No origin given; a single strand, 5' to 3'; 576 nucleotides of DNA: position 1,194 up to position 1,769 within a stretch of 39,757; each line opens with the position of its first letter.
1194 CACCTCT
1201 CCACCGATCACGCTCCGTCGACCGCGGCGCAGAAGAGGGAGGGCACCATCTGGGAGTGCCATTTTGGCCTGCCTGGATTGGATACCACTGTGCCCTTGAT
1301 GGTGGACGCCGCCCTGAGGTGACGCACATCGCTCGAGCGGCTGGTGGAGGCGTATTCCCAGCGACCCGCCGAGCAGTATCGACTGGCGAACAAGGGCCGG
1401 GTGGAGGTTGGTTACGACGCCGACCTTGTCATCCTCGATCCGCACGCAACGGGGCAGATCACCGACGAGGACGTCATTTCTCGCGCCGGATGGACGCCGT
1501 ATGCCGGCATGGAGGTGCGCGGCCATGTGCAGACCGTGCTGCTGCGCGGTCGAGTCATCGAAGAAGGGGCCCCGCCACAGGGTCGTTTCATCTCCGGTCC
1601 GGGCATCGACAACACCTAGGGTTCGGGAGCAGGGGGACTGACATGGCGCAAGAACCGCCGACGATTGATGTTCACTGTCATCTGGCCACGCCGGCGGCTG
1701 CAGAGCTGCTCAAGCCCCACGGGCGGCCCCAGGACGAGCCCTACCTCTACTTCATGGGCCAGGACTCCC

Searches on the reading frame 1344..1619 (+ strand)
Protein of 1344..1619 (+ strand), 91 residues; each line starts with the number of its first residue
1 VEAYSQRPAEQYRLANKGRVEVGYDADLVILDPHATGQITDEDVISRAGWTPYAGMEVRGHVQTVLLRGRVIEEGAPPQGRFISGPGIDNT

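Call 31: find_encoding_contigs(protein=window:1344-1619:+, flank=10000, max_places=4)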
Protein window:1344-1619:+ (91 aa): 1 contig read that carries it; 1 place shown.
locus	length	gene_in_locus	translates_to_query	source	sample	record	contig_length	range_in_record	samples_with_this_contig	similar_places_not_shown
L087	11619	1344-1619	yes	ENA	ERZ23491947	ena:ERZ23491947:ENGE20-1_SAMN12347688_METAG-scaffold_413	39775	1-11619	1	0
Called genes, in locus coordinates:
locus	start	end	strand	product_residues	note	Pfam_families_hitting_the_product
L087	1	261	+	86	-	PF00815:Histidinol_dh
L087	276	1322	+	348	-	PF01979:Amidohydro_1, PF12890:DHOase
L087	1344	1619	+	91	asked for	PF01979:Amidohydro_1, PF07969:Amidohydro_3 (weak)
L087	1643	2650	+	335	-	PF04909:Amidohydro_2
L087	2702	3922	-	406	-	PF01321:Creatinase_N, PF00557:Peptidase_M24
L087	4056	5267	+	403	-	PF01494:FAD_binding_3 (faint), PF22607:FAD_binding-like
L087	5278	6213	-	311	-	PF00892:EamA, PF03151:TPT (weak), PF00892:EamA (weak)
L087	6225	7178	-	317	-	PF04199:Cyclase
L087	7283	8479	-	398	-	PF00724:Oxidored_FMN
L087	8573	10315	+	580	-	PF02129:Peptidase_S15, PF08530:PepX_C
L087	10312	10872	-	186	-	PF02627:CMD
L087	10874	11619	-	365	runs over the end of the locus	PF09663:Amido_AtzD_TrzD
